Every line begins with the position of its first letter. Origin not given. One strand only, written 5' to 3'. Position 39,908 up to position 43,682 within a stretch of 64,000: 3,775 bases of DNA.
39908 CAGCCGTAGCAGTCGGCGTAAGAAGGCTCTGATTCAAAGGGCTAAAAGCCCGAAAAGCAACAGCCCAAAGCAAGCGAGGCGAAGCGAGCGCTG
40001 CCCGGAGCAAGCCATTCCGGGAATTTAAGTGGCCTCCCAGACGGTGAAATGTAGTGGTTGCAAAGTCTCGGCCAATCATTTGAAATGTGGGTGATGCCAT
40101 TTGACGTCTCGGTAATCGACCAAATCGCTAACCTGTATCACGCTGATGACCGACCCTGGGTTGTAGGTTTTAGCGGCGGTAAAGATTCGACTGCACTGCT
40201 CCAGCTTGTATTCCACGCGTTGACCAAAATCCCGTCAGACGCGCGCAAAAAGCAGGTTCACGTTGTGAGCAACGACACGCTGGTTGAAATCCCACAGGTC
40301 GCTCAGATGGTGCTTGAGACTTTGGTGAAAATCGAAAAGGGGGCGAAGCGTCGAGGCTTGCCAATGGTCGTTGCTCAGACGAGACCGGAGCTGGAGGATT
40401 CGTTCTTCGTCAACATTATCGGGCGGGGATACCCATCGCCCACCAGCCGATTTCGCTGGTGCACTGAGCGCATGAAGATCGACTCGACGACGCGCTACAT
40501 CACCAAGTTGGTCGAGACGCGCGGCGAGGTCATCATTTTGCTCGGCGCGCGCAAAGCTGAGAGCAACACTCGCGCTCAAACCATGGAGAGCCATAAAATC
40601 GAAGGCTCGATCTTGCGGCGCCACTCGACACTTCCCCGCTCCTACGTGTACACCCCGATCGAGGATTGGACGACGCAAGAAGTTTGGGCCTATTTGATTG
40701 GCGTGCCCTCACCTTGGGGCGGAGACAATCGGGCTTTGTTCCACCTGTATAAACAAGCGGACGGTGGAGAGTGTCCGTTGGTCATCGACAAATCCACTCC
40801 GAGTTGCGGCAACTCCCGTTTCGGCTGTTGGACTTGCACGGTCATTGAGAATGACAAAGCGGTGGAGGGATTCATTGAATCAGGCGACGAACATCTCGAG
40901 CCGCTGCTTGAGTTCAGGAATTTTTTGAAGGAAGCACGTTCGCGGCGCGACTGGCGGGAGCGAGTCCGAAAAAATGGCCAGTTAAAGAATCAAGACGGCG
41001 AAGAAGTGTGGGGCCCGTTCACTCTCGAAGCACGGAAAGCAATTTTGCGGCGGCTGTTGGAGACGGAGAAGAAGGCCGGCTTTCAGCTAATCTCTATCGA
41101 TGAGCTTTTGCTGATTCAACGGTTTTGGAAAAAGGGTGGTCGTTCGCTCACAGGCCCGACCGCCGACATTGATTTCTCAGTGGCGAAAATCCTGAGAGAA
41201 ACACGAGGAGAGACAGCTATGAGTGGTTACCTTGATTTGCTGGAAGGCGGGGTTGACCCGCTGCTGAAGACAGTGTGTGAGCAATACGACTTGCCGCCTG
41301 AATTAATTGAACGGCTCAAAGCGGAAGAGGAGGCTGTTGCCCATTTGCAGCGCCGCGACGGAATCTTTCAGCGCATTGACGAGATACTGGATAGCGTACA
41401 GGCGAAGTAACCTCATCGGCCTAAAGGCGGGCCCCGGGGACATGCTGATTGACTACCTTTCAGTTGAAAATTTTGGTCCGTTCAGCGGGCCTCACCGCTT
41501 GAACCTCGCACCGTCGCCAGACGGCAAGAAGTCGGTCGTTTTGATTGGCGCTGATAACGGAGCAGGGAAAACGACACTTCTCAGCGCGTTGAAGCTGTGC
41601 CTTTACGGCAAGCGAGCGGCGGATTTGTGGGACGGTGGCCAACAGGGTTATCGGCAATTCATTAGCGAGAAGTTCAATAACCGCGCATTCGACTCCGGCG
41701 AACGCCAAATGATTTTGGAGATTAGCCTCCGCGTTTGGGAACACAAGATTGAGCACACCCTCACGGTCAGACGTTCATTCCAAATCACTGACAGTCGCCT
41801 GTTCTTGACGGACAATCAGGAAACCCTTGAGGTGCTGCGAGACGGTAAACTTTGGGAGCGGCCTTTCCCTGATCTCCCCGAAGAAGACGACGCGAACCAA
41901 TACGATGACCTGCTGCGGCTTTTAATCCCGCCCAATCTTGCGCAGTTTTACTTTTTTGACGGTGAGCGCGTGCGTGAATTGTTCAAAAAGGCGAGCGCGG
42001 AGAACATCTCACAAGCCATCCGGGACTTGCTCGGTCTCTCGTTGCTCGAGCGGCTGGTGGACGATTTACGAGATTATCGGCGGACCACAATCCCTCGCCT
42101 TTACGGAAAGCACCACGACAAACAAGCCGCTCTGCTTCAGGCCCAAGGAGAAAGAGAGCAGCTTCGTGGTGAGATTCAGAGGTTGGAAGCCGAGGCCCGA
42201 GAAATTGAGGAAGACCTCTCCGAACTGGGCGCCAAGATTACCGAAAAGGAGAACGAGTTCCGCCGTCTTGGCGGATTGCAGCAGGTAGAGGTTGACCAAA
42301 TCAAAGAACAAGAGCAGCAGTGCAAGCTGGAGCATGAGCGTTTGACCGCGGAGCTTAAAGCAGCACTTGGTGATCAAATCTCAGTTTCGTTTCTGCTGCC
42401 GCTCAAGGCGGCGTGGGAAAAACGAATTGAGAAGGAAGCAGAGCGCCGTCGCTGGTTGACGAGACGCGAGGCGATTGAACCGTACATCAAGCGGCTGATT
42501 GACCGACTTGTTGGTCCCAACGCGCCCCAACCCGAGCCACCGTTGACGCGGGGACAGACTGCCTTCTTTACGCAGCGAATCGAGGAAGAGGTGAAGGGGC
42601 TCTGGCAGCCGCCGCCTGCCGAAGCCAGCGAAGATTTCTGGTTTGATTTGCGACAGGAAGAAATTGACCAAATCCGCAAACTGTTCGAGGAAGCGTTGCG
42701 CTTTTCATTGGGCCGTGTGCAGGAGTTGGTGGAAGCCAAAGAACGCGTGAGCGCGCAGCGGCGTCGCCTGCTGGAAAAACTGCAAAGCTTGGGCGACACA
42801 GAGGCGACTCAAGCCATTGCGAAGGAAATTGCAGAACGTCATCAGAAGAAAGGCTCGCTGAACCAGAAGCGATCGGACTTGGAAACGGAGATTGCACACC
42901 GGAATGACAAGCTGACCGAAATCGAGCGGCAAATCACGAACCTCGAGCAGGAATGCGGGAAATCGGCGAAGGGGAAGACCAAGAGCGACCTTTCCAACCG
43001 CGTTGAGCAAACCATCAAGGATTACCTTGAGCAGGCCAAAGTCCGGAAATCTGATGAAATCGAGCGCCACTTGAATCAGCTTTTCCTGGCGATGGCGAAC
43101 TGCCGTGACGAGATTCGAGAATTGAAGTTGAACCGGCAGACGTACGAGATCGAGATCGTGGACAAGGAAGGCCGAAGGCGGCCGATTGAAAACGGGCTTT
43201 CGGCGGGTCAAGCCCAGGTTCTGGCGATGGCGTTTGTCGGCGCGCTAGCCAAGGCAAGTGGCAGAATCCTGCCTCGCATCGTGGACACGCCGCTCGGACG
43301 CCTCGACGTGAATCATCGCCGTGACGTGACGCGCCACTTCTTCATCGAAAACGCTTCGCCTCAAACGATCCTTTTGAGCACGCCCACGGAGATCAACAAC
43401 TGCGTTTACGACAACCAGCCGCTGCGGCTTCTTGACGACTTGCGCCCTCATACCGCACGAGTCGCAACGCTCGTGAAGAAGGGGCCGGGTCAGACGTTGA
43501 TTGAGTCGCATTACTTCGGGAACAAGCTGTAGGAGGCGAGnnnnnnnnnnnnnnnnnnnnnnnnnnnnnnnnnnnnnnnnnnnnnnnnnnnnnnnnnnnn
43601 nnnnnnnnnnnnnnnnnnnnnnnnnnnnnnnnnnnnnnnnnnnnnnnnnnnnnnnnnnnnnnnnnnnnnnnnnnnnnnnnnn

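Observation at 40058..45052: dndC - dndD - (dndE::HerA-like ATPase) operon: a stripped-down, rearranged DNA phosphorothioation-type module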

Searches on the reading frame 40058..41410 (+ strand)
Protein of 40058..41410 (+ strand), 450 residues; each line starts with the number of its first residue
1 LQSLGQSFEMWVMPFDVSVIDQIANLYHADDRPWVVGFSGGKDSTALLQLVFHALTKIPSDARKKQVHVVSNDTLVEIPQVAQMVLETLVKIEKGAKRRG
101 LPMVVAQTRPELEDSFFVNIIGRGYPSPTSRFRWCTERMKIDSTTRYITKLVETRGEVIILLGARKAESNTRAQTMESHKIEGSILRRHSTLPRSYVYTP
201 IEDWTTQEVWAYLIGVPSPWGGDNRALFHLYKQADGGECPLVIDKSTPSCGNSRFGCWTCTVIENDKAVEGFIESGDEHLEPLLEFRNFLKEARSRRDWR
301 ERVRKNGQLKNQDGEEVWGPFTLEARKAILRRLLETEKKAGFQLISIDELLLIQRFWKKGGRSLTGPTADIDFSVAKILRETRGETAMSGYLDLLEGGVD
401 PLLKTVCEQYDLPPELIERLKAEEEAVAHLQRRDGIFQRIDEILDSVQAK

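Call 5: search_protein_families(library=pfam, proteins=[window:40058-41410:+], max_evalue=0.01)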
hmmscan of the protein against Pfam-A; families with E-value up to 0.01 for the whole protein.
window:40058-41410:+ (450 aa): 2 families
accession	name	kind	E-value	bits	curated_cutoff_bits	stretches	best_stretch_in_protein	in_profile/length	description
PF01507.26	PAPS_reduct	-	8.3e-15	55.7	22.5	1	35-261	3-173/175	Phosphoadenosine phosphosulfate reductase domain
PF20306.3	Sp-DndD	-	1.4e-08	35.1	27.2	1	402-445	5-51/51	Small protein found in certain Dnd DNA modification systems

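Call 6: search_protein_families(library=ncbifam, proteins=[window:40058-41410:+], max_evalue=0.01)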
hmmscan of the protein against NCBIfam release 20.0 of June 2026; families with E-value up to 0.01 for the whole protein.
window:40058-41410:+ (450 aa): 10 families
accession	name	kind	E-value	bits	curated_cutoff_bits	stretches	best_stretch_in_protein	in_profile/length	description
NF005316.0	PRK06850.1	equivalog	1.1e-151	506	536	1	19-446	17-456/505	hypothetical protein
TIGR03183.1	DNA_S_dndC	equivalog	1.4e-138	462.5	290.4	1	20-445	2-445/447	DNA phosphorothioation system sulfurtransferase DndC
NF010367.0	PRK13795.1-2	equivalog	2.1e-14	52.9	456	1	30-214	241-393/584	hypothetical protein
NF006351.0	PRK08576.1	equivalog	1.8e-12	46.6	290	1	27-214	230-379/436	hypothetical protein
NF010366.0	PRK13795.1-1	equivalog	3e-12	45.5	745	1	17-213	252-420/667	hypothetical protein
NF010369.0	PRK13795.1-4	equivalog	1.8e-11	43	1086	1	31-214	251-406/633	hypothetical protein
NF010368.0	PRK13795.1-3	equivalog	1.9e-10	39.7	588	1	20-219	236-403/635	hypothetical protein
NF006327.0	PRK08557.1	equivalog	7.3e-09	34.9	366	1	17-213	167-331/415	hypothetical protein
TIGR02432.1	lysidine_TilS_N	equivalog_domain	0.0086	16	93.6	0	35-59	3-27/189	tRNA lysidine(34) synthetase TilS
NF003587.0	PRK05253.1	subfamily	0.0087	15.3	195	0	35-109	31-93/301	sulfate adenylyltransferase subunit CysD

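Call 7: search_protein_families(library=padloc, proteins=[window:40058-41410:+], max_evalue=0.01)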
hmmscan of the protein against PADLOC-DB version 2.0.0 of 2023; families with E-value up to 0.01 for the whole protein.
window:40058-41410:+ (450 aa): 7 families
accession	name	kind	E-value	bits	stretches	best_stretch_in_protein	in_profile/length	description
PDLC02662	DndC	-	1e-153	510.9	1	19-445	14-454/481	DndC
PDLC02661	DndC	-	2.7e-149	496.1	1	19-445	10-452/468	DndC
PDLC02659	DndC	-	3.8e-105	350.8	3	20-213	17-210/586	DndC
PDLC02660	DndC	-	3.8e-105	350.8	3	20-213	17-210/586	DndC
PDLC03333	MTase_II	-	4.8e-102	340.3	1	21-445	32-483/544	Type II methyltransferase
PDLC02510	BrxP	-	5.2e-17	59.3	1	19-214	120-291/779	BrxP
PDLC02782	SspD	-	3.8e-10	37.9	1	35-181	3-131/277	SspD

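Call 35: search_solved_structures(query=window:40058-41407:+, max_evalue=0.01)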
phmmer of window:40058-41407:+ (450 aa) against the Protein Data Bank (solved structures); distinct sequences matched with E-value up to 0.01: 1.
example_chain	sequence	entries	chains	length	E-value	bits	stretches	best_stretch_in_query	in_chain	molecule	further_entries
8rom_A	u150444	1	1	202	0.0057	18.5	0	35-90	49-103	FAD synthase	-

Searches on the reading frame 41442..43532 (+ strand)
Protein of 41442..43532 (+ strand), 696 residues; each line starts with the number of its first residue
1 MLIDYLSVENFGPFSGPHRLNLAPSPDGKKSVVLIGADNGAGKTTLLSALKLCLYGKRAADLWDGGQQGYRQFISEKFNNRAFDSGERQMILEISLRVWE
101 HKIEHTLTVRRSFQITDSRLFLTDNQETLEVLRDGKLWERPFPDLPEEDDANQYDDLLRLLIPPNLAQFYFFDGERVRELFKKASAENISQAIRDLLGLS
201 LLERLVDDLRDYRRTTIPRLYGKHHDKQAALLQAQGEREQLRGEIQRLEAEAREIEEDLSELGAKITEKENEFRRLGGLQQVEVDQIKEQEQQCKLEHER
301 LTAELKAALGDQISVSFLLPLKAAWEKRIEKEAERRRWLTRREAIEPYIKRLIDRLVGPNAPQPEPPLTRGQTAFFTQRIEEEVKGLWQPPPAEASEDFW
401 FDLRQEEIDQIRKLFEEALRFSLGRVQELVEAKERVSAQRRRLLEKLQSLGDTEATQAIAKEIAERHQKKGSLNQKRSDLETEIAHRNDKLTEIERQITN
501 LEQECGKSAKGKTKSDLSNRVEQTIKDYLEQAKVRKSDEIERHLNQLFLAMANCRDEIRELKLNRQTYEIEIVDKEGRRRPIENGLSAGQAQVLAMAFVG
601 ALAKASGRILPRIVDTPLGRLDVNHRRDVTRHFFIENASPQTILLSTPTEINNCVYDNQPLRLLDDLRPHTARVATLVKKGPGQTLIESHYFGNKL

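Call 5: search_protein_families(library=pfam, proteins=[window:41442-43532:+], max_evalue=0.01)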
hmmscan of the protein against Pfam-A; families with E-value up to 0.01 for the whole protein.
window:41442-43532:+ (696 aa): 8 families
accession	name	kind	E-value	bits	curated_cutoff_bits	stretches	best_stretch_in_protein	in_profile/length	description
PF13476.12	AAA_23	-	2.7e-15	58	27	1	6-271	2-198/201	AAA domain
PF13175.12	AAA_15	-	1.4e-07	31.9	32.1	1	1-171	1-92/374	AAA ATPase domain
PF13514.12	AAA_27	-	0.00017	21.7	22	1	1-56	1-52/206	AAA domain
PF02463.25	SMC_N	-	0.00021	21.2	40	0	30-122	25-113/220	RecF/RecN/SMC N terminal domain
PF13555.12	AAA_29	-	0.00078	19.6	27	1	5-58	3-50/61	P-loop containing region of AAA domain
PF25199.1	nSTAND_NTPase5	-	0.0058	16.9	34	0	23-55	34-66/145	Novel STAND NTPase 5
PF06414.18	Zeta_toxin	-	0.0086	16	22.3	0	26-52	12-38/199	Zeta toxin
PF13304.12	AAA_21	-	0.01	16.4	27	0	33-55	3-24/304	AAA domain, putative AbiEii toxin, Type IV TA system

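Call 6: search_protein_families(library=ncbifam, proteins=[window:41442-43532:+], max_evalue=0.01)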
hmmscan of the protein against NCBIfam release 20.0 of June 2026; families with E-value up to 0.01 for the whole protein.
window:41442-43532:+ (696 aa): 10 families
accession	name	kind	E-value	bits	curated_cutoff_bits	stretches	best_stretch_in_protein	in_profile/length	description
TIGR03185.1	DNA_S_dndD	equivalog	1.5e-101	340.9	245.85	1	1-657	1-622/650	DNA sulfur modification protein DndD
NF045487.1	ASRP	equivalog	2.3e-10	39.7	300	2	408-633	360-579/593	archaea-specific SMC-related protein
TIGR00618.1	sbcc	subfamily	2.4e-06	25.8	478.5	1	4-57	4-54/1043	exonuclease subunit SbcC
NF003034.1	PRK03918.1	equivalog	0.00025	19.2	700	0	404-564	187-336/878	DNA double-strand break repair ATPase Rad50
NF041760.1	PtuA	equivalog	0.00045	19.2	500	1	485-596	242-355/524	retron Ec78 anti-phage system effector ATPase PtuA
TIGR01166.1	cbiO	subfamily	0.00076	19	211.8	0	30-71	19-59/190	cobalt ABC transporter, ATP-binding protein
TIGR04523.1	Mplasa_alph_rch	subfamily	0.00092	17.2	270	1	224-302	407-485/745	helix-rich protein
NF002572.0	PRK02224.1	equivalog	0.0011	17.4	1087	0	425-568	476-618/888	DNA double-strand break repair ATPase Rad50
TIGR02168.1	SMC_prok_B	equivalog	0.0018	16.1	567.35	0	222-303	253-847/1181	chromosome segregation protein SMC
TIGR02169.1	SMC_prok_A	equivalog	0.0018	16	729.4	0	220-302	384-466/1165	chromosome segregation protein SMC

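Call 7: search_protein_families(library=padloc, proteins=[window:41442-43532:+], max_evalue=0.01)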
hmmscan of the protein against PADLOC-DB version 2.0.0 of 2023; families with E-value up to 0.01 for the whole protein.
window:41442-43532:+ (696 aa): 80 families (the best 25 are shown)
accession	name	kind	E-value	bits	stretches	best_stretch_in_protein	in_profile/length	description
PDLC02756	PbeC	-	4.1e-114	380.9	1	1-657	1-629/643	PbeC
PDLC02668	DndD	-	3.7e-111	371.1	1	1-692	1-658/659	DndD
PDLC02663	DndD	-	9.8e-108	359.7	1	1-692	1-671/675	DndD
PDLC02667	DndD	-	5.8e-106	353.8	1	1-656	1-626/657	DndD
PDLC02740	PbeC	-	1.8e-97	325.8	1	1-657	1-627/648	PbeC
PDLC02731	PbeC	-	5.2e-91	304.4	1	1-655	1-627/645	PbeC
PDLC02735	PbeC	-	2.8e-76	255.7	1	1-653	1-634/652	PbeC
PDLC02736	PbeC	-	3.2e-73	245.4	1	2-651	2-652/685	PbeC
PDLC02733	PbeC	-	5e-62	208.3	1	24-657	22-653/672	PbeC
PDLC02665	DndD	-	2.4e-51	173.2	2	401-657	359-617/645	DndD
PDLC02666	DndD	-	1.3e-50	170.7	2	2-325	2-309/665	DndD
PDLC02664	DndD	-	2.7e-50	169.5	2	1-319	1-305/662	DndD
PDLC02754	PbeC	-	1e-48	164.5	1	3-657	3-625/646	PbeC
PDLC02727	PbeC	-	1.5e-47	160.6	1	1-657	1-639/660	PbeC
PDLC02709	PbeC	-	1.6e-46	157.2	2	1-294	1-268/661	PbeC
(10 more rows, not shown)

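Call 36: search_solved_structures(query=window:41442-43529:+, max_evalue=0.01)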
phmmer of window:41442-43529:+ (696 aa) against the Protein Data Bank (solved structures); distinct sequences matched with E-value up to 0.01: 0.
